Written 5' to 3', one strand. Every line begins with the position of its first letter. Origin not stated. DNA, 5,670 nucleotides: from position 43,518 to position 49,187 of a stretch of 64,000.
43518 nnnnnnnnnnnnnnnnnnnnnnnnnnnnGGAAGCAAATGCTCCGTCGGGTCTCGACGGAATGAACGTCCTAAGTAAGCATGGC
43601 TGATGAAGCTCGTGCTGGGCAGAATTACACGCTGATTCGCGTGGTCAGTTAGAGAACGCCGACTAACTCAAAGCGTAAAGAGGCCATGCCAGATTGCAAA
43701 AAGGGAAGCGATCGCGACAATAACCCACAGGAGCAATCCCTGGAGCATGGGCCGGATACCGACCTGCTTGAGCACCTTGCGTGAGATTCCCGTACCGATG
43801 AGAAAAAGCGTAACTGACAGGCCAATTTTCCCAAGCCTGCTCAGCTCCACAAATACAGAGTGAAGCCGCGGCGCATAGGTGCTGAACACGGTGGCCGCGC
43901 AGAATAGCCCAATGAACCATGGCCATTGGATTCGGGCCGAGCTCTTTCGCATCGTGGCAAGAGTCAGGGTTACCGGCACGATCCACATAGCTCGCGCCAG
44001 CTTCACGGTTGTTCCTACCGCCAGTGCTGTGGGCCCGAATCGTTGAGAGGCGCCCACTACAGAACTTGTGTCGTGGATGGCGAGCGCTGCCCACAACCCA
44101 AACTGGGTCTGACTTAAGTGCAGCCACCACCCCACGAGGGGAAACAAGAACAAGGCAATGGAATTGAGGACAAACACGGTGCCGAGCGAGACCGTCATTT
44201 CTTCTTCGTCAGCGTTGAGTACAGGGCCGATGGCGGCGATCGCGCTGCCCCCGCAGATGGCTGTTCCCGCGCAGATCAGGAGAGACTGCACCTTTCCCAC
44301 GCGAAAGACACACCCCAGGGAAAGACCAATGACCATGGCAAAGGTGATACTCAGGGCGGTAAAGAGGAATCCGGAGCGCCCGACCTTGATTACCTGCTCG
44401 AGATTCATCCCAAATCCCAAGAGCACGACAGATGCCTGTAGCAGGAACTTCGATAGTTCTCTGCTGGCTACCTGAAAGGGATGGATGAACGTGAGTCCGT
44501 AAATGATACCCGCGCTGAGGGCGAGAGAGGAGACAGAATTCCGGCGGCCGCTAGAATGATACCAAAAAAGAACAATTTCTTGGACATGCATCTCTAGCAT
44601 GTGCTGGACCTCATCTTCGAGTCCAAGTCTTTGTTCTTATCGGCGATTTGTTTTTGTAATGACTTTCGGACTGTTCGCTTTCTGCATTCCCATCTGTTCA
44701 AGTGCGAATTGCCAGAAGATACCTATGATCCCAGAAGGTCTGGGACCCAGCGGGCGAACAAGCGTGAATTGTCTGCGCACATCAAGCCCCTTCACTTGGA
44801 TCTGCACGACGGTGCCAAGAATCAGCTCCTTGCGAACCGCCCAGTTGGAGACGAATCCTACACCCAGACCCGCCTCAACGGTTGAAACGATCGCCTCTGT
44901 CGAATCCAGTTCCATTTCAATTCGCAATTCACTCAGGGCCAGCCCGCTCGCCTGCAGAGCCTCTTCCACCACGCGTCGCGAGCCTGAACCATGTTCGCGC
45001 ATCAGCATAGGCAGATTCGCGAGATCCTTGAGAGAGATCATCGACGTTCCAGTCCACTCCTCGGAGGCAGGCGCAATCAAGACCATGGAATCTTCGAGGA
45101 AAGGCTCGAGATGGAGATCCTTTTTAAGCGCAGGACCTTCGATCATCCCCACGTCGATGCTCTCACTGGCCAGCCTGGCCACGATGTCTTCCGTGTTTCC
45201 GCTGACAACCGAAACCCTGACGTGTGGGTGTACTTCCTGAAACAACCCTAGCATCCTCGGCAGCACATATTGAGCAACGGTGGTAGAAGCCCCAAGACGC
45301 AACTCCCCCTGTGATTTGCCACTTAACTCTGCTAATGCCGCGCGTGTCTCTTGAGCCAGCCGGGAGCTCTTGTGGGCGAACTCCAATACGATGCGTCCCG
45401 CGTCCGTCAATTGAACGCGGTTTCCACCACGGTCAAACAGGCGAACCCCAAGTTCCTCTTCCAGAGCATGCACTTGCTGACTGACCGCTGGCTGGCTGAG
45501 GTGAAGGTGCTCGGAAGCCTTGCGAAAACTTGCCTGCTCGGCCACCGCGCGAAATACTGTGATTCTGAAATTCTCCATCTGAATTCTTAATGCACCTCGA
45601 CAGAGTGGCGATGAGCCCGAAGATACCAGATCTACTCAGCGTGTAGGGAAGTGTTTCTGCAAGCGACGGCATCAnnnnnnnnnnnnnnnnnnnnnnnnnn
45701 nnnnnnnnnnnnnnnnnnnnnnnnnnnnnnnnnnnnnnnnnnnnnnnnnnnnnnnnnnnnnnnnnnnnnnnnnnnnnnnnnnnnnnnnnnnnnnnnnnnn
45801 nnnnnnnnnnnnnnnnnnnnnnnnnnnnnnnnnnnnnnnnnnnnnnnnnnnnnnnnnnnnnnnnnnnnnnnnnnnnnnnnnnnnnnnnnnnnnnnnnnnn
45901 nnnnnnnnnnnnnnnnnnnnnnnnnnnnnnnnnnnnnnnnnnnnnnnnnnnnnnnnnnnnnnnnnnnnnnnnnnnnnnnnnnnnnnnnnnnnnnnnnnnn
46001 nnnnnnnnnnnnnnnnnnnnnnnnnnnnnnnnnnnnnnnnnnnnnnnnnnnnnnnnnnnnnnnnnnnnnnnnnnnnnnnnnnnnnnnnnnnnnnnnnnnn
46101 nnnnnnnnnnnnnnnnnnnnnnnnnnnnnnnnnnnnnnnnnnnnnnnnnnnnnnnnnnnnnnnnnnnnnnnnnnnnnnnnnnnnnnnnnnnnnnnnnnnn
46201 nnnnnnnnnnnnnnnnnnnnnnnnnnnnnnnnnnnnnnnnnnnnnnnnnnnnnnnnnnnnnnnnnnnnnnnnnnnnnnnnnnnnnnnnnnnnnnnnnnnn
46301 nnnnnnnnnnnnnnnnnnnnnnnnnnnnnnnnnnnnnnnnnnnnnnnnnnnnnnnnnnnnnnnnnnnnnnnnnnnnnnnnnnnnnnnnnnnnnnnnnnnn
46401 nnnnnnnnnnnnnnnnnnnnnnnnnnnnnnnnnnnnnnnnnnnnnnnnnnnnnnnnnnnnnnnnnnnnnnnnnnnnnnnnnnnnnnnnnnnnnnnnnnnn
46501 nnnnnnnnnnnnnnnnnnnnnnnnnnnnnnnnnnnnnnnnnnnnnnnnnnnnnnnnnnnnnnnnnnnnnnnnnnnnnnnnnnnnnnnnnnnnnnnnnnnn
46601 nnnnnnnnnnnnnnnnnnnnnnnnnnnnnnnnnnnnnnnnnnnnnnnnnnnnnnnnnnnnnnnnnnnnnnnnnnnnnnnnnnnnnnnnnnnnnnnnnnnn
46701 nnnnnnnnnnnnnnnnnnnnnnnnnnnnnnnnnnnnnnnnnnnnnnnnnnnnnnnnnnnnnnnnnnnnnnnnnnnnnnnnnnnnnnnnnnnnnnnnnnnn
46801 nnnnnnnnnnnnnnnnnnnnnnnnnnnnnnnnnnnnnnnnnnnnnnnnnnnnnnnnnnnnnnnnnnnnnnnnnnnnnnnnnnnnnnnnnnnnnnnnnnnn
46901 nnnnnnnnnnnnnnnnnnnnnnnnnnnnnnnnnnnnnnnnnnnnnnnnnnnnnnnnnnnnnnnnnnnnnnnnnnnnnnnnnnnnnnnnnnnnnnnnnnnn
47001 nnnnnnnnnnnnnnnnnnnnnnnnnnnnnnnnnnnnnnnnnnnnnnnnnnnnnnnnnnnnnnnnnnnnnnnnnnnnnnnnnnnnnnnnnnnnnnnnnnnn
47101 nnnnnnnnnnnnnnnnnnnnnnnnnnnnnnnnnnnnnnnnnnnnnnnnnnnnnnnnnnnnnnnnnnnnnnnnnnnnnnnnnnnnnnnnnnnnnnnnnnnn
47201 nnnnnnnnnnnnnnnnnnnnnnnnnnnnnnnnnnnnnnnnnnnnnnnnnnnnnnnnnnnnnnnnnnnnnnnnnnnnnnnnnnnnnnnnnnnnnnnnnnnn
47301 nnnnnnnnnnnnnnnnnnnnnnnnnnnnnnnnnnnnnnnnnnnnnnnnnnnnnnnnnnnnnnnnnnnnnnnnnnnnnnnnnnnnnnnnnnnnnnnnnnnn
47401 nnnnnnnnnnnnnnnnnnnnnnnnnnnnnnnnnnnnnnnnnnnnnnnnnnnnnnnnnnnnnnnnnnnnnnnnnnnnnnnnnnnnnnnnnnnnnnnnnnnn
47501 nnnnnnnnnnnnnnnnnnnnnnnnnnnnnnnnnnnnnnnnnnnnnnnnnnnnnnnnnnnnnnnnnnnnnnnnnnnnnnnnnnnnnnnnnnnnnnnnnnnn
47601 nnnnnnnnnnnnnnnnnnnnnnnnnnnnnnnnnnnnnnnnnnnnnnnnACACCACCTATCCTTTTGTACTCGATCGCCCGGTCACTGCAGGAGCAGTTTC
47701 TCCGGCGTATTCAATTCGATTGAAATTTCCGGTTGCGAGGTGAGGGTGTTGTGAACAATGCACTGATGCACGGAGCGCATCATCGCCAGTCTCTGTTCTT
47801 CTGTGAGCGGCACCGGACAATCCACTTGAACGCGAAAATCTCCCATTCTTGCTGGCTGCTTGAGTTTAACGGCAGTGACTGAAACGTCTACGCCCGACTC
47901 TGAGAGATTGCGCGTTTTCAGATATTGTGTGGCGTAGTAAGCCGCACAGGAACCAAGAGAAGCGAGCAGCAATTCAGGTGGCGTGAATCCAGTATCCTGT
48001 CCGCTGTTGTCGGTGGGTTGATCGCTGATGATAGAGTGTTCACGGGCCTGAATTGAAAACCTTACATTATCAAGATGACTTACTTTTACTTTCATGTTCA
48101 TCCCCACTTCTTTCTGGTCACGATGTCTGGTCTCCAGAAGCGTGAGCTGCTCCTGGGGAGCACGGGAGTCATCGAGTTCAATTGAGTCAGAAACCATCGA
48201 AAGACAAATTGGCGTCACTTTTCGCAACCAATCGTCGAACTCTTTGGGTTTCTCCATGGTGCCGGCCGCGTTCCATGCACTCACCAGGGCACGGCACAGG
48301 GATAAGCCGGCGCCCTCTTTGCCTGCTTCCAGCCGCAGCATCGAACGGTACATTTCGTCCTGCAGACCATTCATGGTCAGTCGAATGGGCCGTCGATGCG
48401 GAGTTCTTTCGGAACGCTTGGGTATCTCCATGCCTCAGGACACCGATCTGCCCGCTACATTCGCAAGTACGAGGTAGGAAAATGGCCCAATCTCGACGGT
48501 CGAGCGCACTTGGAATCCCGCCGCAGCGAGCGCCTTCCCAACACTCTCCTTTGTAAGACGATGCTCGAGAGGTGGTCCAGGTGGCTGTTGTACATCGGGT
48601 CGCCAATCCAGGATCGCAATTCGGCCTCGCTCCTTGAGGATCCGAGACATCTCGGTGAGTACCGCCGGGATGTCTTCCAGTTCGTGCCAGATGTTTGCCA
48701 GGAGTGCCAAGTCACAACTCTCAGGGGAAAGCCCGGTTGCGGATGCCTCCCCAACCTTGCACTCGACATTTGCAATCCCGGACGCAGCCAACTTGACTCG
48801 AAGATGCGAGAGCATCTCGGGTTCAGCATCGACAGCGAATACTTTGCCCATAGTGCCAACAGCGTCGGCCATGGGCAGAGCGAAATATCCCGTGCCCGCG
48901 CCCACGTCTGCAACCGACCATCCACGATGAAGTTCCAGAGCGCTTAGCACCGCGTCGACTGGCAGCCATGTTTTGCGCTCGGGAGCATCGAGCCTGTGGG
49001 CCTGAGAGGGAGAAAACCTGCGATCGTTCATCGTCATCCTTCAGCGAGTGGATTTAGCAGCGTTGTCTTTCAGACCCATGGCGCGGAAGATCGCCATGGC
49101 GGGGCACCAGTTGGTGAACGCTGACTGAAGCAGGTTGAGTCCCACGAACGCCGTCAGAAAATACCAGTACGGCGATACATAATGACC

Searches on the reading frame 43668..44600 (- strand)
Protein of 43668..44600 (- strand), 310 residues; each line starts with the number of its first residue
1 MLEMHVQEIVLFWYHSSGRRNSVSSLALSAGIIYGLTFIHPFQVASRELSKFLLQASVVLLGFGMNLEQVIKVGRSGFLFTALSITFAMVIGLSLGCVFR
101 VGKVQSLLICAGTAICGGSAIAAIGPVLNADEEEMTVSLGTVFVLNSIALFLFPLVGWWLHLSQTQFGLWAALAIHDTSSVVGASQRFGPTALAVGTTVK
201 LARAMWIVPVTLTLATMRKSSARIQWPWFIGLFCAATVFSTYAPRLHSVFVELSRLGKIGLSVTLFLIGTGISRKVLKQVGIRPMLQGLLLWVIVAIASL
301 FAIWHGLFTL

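Call 23: search_protein_families(library=ncbifam, proteins=[window:43668-44600:-], max_evalue=0.00001)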
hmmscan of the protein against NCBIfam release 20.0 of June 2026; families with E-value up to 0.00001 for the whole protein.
window:43668-44600:- (310 aa): 1 family
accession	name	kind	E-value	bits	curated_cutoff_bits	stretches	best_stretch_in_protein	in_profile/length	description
TIGR00698.1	TIGR00698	subfamily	4.6e-34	118.1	232.6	1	46-297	60-324/335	YeiH family putative sulfate export transporter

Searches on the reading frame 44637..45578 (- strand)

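Call 23: search_protein_families(library=ncbifam, proteins=[window:44637-45578:-], max_evalue=0.00001)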
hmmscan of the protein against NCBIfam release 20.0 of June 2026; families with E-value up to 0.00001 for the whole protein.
window:44637-45578:- (313 aa): 52 families (the best 25 are shown)
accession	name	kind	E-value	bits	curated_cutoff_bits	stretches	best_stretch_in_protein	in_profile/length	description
NF040786.1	LysR_Sec_metab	equivalog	1.2e-74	251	250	1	3-292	3-294/298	selenium metabolism-associated LysR family transcriptional regulator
NF040889.1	trans_reg_YeiE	equivalog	3.1e-58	197.3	480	1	6-275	8-269/288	DNA-binding transcriptional regulator YeiE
TIGR03339.1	phn_lysR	subfamily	3.9e-53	180.5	341.1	1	8-255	4-245/279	aminoethylphosphonate catabolism associated LysR family transcriptional regulator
NF008095.0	PRK10837.1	subfamily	3e-52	177.6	281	1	6-273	8-267/290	LysR family transcriptional regulator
NF045990.1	TransRegCbbRRhodb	equivalog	6.2e-46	156.8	450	1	8-285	13-289/304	LysR family regulator CbbR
NF008416.0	PRK11242.1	equivalog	9.5e-44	149.9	277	1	5-290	5-285/300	transcriptional regulator CynR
NF053705.1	TransRegGltCGpos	equivalog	7.2e-43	146.9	350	1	1-293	1-290/300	glutamate biosynthesis transcriptional regulator GltC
TIGR02424.1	TF_pcaQ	equivalog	2.1e-37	128.7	303.8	1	6-263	8-265/300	pca operon transcription factor PcaQ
NF008722.0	PRK11716.1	equivalog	3.6e-37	128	246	1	4-250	4-248/293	HTH-type transcriptional activator IlvY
NF047520.1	trans_act_CidR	equivalog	7.6e-36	123.8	415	1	5-268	5-264/292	cidABC operon transcriptional activator CidR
NF041036.1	decaheme_TF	subfamily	9.6e-35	120.5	210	1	10-275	10-275/301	multiheme cytochrome-associated LysR family transcriptional regulator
NF045775.1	acetoin_reg_AlsR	exception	2.5e-34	119.1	430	1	1-247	1-246/290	acetoin biosynthesis transcriptional regulator AlsR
NF009327.0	PRK12684.1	subfamily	7.7e-34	117.3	402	1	9-249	10-249/313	CysB family HTH-type transcriptional regulator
NF047711.1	PutUtilRegPtrR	equivalog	1.9e-33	115.8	400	1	1-246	1-237/283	putrescine utilization regulator PtrR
NF008352.0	PRK11139.1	subfamily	2.1e-32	112.5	288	1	6-301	11-297/305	transcriptional regulator GcvA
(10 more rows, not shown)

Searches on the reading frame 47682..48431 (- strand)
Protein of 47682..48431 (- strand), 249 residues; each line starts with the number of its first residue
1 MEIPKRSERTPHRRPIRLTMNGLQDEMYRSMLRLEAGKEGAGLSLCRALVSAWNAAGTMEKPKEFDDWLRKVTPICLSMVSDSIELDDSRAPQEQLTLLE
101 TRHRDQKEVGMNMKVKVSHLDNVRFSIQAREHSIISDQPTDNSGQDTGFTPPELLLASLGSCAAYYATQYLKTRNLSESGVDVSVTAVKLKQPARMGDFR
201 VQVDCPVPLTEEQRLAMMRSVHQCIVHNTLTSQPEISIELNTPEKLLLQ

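Call 23: search_protein_families(library=ncbifam, proteins=[window:47682-48431:-], max_evalue=0.00001)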
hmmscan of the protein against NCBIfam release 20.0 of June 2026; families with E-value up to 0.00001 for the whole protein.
window:47682-48431:- (249 aa): 2 families
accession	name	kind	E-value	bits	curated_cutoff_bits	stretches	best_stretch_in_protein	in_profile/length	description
TIGR03549.1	TIGR03549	equivalog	7.4e-16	57.5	900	1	115-240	2-127/723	OsmC domain/YcaO domain-containing protein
NF041052.1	OsmC_like_Se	domain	2.8e-06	27.3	95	1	112-239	3-139/144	OsmC-related (seleno)protein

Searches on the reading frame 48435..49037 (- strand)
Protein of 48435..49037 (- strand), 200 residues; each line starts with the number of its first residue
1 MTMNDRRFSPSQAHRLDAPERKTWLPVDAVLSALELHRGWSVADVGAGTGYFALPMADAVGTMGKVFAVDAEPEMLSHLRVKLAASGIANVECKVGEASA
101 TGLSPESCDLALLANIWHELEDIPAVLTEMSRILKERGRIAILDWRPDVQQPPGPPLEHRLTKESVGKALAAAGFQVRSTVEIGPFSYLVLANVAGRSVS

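Call 23: search_protein_families(library=ncbifam, proteins=[window:48435-49037:-], max_evalue=0.00001)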
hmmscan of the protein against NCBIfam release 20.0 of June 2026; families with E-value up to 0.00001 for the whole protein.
window:48435-49037:- (200 aa): 27 families (the best 25 are shown)
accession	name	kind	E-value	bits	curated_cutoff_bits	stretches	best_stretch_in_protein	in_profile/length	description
NF008823.0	PRK11873.1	subfamily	2.6e-16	59.9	263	1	35-144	74-183/272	arsenite methyltransferase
NF052510.1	methyltran_MpqE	exception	3.5e-14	52.8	335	1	32-146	40-155/234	methyl-plastoquinone biosynthesis methyltransferase MpqE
NF047649.1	MTase_UXPK_star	exception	6.2e-14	51.7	460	1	31-144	70-183/283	methyltransferase/UXPK-star double selenoprotein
NF041537.1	ArsM_AhpD_UU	exception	7.1e-14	51.3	510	1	29-144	67-182/345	arsenite methyltransferase/AhpD domain selenoprotein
NF001244.0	PRK00216.1-5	equivalog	2.8e-13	49.7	216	1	33-149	43-160/236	bifunctional demethylmenaquinone methyltransferase/2-methoxy-6-polyprenyl-1,4-benzoquinol methylase UbiE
TIGR01934.1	MenG_MenH_UbiE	subfamily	1.2e-12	47.6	158.35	1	30-146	31-145/223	ubiquinone/menaquinone biosynthesis methyltransferase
NF001243.0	PRK00216.1-4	equivalog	1.4e-12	47.5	235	1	28-144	37-153/237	demethylmenaquinone methyltransferase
TIGR02752.1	MenG_heptapren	equivalog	1.7e-12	47.3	419.85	1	28-144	35-151/231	demethylmenaquinone methyltransferase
NF001240.0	PRK00216.1-1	equivalog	1.4e-11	43.9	378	1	35-150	60-176/251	bifunctional demethylmenaquinone methyltransferase/2-methoxy-6-polyprenyl-1,4-benzoquinol methylase UbiE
NF043040.1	corrin_prot_MT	hypoth_equivalog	8.1e-11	41.8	180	1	37-144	40-149/216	corrinoid protein-associated methyltransferase CpaM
NF041536.1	ArsM_DUF2284_UU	exception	8.8e-11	40.8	575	1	32-144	70-182/459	arsenite methyltransferase/DUF2284 domain selenoprotein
NF045667.1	MTase_DVU1556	equivalog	3.5e-10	39.7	155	1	29-179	13-164/213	DVU_1556 family methyltransferase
TIGR02469.1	CbiT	equivalog_domain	5e-10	39.7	78.3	1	30-141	11-119/124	precorrin-6Y C5,15-methyltransferase (decarboxylating) subunit CbiT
NF001242.0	PRK00216.1-3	equivalog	1.2e-09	38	351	1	38-145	70-178/258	bifunctional demethylmenaquinone methyltransferase/2-methoxy-6-polyprenyl-1,4-benzoquinol methylase UbiE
NF010549.0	PRK13942.1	equivalog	1.5e-09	37.7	282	1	31-100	70-139/215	protein-L-isoaspartate O-methyltransferase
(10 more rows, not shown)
